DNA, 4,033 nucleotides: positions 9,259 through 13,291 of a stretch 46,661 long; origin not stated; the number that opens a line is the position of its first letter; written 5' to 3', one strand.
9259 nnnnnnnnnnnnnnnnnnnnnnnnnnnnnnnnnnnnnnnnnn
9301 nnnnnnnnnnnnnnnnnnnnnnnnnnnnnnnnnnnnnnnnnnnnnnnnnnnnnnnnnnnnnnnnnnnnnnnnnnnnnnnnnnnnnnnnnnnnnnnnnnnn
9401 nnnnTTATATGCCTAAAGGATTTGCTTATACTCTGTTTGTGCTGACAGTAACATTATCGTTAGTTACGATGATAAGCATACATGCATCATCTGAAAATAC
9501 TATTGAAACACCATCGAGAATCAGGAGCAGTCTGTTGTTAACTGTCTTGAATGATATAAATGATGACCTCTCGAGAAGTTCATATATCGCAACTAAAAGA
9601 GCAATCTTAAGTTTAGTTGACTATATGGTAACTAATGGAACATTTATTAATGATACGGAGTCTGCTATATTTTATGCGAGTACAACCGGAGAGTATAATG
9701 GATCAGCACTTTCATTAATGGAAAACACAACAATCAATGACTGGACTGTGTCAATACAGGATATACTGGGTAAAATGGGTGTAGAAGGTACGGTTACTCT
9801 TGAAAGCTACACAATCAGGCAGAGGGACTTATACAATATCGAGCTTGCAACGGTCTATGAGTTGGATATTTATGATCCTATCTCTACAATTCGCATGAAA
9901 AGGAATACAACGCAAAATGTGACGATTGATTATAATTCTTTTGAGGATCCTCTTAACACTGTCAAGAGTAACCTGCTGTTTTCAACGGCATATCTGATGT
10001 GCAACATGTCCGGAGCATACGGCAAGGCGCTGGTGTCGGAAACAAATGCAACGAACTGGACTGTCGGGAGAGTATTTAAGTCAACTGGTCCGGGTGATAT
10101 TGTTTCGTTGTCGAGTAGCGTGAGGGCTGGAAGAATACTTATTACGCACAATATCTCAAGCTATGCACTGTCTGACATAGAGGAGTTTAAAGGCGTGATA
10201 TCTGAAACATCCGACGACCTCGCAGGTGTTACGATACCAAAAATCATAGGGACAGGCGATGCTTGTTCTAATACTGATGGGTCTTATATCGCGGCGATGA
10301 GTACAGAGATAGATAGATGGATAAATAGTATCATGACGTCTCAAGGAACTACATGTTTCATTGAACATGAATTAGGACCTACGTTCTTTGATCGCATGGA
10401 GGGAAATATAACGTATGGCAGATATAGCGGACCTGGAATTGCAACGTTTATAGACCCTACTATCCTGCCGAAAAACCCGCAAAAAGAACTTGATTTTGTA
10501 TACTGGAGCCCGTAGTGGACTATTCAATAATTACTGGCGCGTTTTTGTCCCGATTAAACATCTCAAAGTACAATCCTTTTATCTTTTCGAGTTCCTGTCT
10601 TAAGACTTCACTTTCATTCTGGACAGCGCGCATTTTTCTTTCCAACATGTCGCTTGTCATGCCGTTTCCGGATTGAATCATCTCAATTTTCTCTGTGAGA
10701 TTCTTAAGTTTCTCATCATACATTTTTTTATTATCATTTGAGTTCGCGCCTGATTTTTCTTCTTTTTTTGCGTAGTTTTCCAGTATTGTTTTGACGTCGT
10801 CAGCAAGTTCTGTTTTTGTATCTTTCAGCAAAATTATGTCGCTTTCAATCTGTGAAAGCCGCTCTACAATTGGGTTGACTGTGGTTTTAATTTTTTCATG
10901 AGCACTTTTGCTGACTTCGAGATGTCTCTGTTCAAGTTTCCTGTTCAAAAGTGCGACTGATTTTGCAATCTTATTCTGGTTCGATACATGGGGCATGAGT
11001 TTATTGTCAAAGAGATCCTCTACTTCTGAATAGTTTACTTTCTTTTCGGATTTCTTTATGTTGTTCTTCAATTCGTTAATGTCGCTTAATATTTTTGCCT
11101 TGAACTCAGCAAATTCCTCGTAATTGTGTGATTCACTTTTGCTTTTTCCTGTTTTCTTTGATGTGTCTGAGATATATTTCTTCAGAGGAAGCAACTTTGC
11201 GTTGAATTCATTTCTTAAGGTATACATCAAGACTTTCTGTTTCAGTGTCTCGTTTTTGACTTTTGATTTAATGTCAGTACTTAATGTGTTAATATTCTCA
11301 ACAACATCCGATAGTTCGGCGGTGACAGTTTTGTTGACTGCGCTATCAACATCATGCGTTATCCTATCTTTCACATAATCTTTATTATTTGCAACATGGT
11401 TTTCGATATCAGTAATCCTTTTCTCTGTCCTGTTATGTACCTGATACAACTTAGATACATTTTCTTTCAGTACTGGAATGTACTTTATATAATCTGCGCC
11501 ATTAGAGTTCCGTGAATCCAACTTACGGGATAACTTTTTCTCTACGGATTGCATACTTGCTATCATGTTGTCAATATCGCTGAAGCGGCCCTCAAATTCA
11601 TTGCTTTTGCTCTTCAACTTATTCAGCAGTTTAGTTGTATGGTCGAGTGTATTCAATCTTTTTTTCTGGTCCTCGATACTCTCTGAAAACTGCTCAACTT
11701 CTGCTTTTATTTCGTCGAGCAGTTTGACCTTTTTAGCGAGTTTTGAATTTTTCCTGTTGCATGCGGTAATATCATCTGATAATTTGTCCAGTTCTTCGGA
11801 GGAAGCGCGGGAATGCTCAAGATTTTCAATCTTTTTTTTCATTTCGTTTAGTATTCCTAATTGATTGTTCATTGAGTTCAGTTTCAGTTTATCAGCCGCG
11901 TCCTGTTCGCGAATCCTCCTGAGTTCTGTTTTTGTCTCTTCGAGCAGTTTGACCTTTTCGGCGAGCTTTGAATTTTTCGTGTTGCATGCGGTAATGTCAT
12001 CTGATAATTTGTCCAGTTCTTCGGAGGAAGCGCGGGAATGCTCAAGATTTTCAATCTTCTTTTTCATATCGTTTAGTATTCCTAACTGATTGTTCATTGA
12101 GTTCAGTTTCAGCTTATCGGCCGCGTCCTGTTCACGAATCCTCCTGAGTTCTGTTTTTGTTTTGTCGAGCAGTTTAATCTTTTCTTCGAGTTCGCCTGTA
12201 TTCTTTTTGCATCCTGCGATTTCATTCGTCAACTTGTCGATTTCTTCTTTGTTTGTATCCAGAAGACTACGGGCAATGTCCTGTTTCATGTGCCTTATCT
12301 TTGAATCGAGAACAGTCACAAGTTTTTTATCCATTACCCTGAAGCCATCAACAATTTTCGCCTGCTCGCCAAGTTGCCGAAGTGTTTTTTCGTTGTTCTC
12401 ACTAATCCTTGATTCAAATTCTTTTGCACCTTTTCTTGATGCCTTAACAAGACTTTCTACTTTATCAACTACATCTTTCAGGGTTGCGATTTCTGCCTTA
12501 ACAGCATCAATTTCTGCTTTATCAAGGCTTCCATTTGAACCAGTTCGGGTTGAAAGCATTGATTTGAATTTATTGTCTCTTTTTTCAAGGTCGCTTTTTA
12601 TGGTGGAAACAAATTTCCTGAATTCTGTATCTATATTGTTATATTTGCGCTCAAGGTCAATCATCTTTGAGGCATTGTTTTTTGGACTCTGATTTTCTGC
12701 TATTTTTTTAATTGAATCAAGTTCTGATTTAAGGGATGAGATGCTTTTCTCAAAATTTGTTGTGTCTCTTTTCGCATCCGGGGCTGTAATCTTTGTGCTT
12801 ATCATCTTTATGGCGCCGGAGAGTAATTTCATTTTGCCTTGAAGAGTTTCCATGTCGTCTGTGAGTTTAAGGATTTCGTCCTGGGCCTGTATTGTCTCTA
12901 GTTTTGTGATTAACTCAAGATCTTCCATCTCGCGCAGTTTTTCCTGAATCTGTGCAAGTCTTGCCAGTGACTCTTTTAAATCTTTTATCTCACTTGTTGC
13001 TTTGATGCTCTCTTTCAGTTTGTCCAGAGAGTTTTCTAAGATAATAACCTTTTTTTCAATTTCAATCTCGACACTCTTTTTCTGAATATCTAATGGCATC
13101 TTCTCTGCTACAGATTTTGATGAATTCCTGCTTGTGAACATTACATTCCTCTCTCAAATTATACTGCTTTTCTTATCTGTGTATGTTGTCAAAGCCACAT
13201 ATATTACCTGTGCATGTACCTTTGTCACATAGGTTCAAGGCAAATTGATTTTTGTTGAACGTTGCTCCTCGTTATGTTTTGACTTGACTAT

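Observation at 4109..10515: Four-gene operon of class III signal-peptide (pilin-like) proteins including a 1251-aa vWA protein, with no assembly machinery nearby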

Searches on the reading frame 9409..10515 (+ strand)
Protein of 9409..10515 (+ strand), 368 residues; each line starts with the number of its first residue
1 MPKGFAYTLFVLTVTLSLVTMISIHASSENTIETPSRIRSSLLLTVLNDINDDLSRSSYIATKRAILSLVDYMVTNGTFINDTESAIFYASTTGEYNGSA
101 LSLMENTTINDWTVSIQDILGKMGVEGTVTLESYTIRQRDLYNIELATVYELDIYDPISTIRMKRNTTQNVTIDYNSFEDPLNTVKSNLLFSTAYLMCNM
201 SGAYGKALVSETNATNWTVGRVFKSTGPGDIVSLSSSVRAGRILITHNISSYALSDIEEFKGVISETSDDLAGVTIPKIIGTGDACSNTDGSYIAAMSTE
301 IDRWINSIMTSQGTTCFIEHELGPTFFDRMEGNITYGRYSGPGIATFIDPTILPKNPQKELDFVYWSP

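Call 6: search_protein_families(library=pfam, proteins=[window:9409-10515:+], max_evalue=0.01)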
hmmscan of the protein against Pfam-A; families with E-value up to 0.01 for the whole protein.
window:9409-10515:+ (368 aa): 0 families

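Call 7: search_protein_families(library=ncbifam, proteins=[window:9409-10515:+], max_evalue=0.01)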
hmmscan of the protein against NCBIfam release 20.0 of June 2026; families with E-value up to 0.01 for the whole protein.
window:9409-10515:+ (368 aa): 0 families

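Call 39: find_homologous_proteins(query=window:9409-10515:+, max_evalue=0.001)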
Query window:9409-10515:+ (368 aa): 9 proteins with E <= 0.001 among 4394 candidates.
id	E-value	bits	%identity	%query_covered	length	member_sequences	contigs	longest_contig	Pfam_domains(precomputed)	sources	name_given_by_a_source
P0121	1.2e-237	805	100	100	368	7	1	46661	-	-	-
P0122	2.5e-199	679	82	100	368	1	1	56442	-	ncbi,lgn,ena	-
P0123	8.7e-179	612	74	100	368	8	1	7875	-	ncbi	-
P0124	1.9e-169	581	72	99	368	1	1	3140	-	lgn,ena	-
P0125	7.8e-163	559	86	77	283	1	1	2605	-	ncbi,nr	ncbi:MAG: hypothetical protein U9P44_02760, partial [archaeon]|nr:hypothetical protein [archaeon]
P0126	7.7e-161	553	68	100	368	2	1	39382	-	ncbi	ncbi:MAG: hypothetical protein ABIG84_00435 [archaeon]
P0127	2.9e-157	541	66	100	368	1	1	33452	-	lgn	-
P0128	3.9e-151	521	63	100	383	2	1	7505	-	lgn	-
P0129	3.0e-149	515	63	100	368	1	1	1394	-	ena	-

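Call 43: find_homologous_proteins(query=A3, max_evalue=0.001)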
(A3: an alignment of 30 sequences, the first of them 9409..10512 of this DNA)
Query A3 (30 sequences) (368 aa, profile of the alignment): 51 proteins with E <= 0.001 among 8000 candidates.
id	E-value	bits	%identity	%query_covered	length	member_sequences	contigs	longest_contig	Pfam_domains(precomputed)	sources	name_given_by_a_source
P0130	9.3e-105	368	26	36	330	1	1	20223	-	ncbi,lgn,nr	ncbi:hypothetical protein JW826_05660 [Candidatus Woesearchaeota archaeon]|nr:hypothetical protein [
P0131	6.5e-103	362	23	48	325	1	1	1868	-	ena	-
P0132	4.5e-102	359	23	50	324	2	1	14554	-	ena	-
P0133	3.0e-100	353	22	48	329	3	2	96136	-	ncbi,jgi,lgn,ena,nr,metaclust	ncbi:hypothetical protein AYK26_00420 [Euryarchaeota archaeon SM23-78]|nr:MAG: hypothetical protein 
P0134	3.5e-100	353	28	32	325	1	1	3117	-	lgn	-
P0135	6.6e-100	352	23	44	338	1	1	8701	-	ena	-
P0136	1.4e-99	351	21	50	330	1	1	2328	-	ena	-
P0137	2.2e-98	347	22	58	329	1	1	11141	-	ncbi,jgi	-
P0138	4.5e-98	346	21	50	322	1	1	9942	-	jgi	-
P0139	6.2e-98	346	21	48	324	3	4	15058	-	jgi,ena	jgi:hypothetical protein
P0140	8.0e-98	345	25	34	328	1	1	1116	-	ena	-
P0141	8.2e-98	345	21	50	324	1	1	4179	-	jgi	jgi:hypothetical protein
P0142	8.7e-98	345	22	49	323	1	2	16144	-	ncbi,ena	-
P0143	4.8e-96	339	22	50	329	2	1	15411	-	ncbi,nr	ncbi:hypothetical protein JW711_02600 [Candidatus Woesearchaeota archaeon]|nr:hypothetical protein [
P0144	6.1e-96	339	21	50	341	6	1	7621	-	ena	-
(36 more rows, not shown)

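Call 47: search_protein_families(library=pfam, proteins=[window:9409-10515:+], max_evalue=10)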
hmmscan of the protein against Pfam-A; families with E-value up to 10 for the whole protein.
window:9409-10515:+ (368 aa): 0 families

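Call 53: predict_structure(alignment_id=A4)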
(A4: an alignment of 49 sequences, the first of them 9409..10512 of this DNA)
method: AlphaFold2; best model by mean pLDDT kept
length: 368 residues; sequences in the alignment: 49
mean_pLDDT: 59.3   pTM: 0.52
mean pLDDT of the five models: 59.3, 56.7, 55.9, 54.6, 53.6
residues with pLDDT >= 90: 82; 70-90: 81; 50-70: 33; < 50: 172
segments of 3 or more residues with pLDDT < 50: 184-322, 336-368
pLDDT, mean of each block of 10 residues (from residue 1): 80 89 66 71 89 92 90 76 91 92 90 92 90 86 84 89 91 69 45 28 37 33 33 43 29 32 27 29 28 30 30 32 63 50 32 30 29
secondary structure, 60 per line:
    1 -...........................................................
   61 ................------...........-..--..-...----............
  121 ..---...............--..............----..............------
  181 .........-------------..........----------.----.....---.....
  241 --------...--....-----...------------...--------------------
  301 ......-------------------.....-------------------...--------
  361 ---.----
elements in order: H2-76 H83-93 H109-122 E126-140 E143-156 E161-174 H181-189 H203-212 H228-232 H236-240 H254-257 E263-265 E278-280 H301-306 H326-330

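Call 57: fold_search(model_id=the predicted structure, library=pdb)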
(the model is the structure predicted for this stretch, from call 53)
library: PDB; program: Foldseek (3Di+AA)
matches with E <= 10: 972; with E <= 0.001: 0
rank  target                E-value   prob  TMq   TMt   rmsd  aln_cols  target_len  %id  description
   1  5wd6_B                8.7e-03  0.97  0.18  0.32   9.6       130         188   12  bovine salivary protein form 30b (released 2018-07-11)
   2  5d9r                  1.5e-02  0.92  0.13  0.30   5.6        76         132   13  Crystal structure of a conserved domain in the intermembrane space region of the plastid division protein ARC6 (released 2015-11-11)
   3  8f3y                  1.6e-02  0.75  0.13  0.09  11.8       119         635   17  Crystal structure of Penicillin Binding Protein 5 (PBP5) Poly-Gly variant penicillin bound form from Enterococcus faeciu (released 2023-11-15)
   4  6o1t_B                1.8e-02  0.96  0.17  0.31   8.3       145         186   12  BOVINE SALIVARY PROTEIN FORM 30B WITH OLEIC ACID (released 2019-03-13)
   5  9i9s_A                1.8e-02  0.57  0.13  0.08  10.4       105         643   14  Room temperature structure of PBP2a at the LCLS (released 2026-02-18)
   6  8f3q                  2.0e-02  0.75  0.13  0.09  12.0       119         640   15  Crystal structure of Penicillin Binding Protein 5 (PBP5) Y460A variant apo form from Enterococcus faecium (released 2023-07-05)
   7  8f3o                  2.1e-02  0.77  0.13  0.09  11.8       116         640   15  Crystal structure of Penicillin Binding Protein 5 (PBP5) R464A variant apo form from Enterococcus faecium (released 2023-07-05)
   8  6g88_A                2.2e-02  0.41  0.13  0.09  16.6       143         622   14  Crystal structure of Enterococcus Faecium D63r Penicillin-Binding protein 5 (PBP5fm) (released 2019-04-24)
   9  6p7l_C                2.3e-02  0.66  0.13  0.27  11.5       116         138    9  1.8 Angstrom structure of Aln2 from Streptomyces sp. CM020 (released 2020-06-17)
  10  8f3x                  2.5e-02  0.69  0.13  0.09  11.8       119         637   17  Crystal structure of Penicillin Binding Protein 5 (PBP5) Poly-Gly variant apo form from Enterococcus faecium (released 2023-11-15)
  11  8f3f                  2.6e-02  0.75  0.14  0.09  11.7       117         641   15  Crystal structure of Penicillin Binding Protein 5 (PBP5) T485M variant apo form from Enterococcus faecium (released 2023-07-05)
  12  8f3n                  2.6e-02  0.21  0.10  0.07  13.2       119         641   15  Crystal structure of Penicillin Binding Protein 5 (PBP5) T485A variant with S466 insertion penicillin bound form from En (released 2023-07-05)
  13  5wd6_A                2.8e-02  0.97  0.17  0.31   6.1       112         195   12  bovine salivary protein form 30b (released 2018-07-11)
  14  6g88_B                2.8e-02  0.69  0.13  0.09  11.9       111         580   17  Crystal structure of Enterococcus Faecium D63r Penicillin-Binding protein 5 (PBP5fm) (released 2019-04-24)
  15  8f3m                  2.8e-02  0.66  0.13  0.08  11.8       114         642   15  Crystal structure of Penicillin Binding Protein 5 (PBP5) T485A variant with S466 insertion apo form from Enterococcus fa (released 2023-07-05)
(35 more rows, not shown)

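Call 73: search_solved_structures(query=A4, max_evalue=10)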
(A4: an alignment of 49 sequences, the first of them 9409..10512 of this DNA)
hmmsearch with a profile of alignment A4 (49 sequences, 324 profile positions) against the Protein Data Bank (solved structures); distinct sequences matched with E-value up to 10: 1.
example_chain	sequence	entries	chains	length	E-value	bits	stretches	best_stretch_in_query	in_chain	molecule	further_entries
7r0t_A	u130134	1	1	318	1.2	11.2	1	233-281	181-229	Exonuclease ExnV1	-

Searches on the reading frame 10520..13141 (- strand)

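Call 6: search_protein_families(library=pfam, proteins=[window:10520-13141:-], max_evalue=0.01)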
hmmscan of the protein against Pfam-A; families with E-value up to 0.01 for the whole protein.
window:10520-13141:- (873 aa): 0 families

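Call 7: search_protein_families(library=ncbifam, proteins=[window:10520-13141:-], max_evalue=0.01)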
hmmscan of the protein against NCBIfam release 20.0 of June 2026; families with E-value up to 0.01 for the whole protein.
window:10520-13141:- (873 aa): 6 families
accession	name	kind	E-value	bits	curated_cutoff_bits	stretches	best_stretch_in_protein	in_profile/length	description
NF045487.1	ASRP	equivalog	7.3e-10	38.1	300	1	27-195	314-483/593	archaea-specific SMC-related protein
TIGR02168.1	SMC_prok_B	equivalog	4.2e-07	28.1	567.35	2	297-576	677-955/1181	chromosome segregation protein SMC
NF003034.1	PRK03918.1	equivalog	1.6e-05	23.1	700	0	208-413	230-423/878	DNA double-strand break repair ATPase Rad50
TIGR02169.1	SMC_prok_A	equivalog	3.4e-05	21.7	729.4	0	430-702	676-937/1165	chromosome segregation protein SMC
NF047515.1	SpiroCoCo_C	equivalog_domain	0.00034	19.9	125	1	357-537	45-230/313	SpiroCoCo family coiled-coil protein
NF041751.2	sbcc_Staph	equivalog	0.00043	18.4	920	1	27-275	251-496/1007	exonuclease subunit SbcC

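Call 47: search_protein_families(library=pfam, proteins=[window:10520-13141:-], max_evalue=10)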
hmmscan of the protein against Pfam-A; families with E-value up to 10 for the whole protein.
window:10520-13141:- (873 aa): 2 families
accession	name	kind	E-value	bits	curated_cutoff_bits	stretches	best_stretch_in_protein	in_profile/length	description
PF00866.24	Ring_hydroxyl_B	-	0.014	15.9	27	1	779-845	18-85/144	Ring hydroxylating beta subunit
PF04632.18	FUSC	-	4.4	6.2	30.9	1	323-450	202-335/660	Fusaric acid resistance protein family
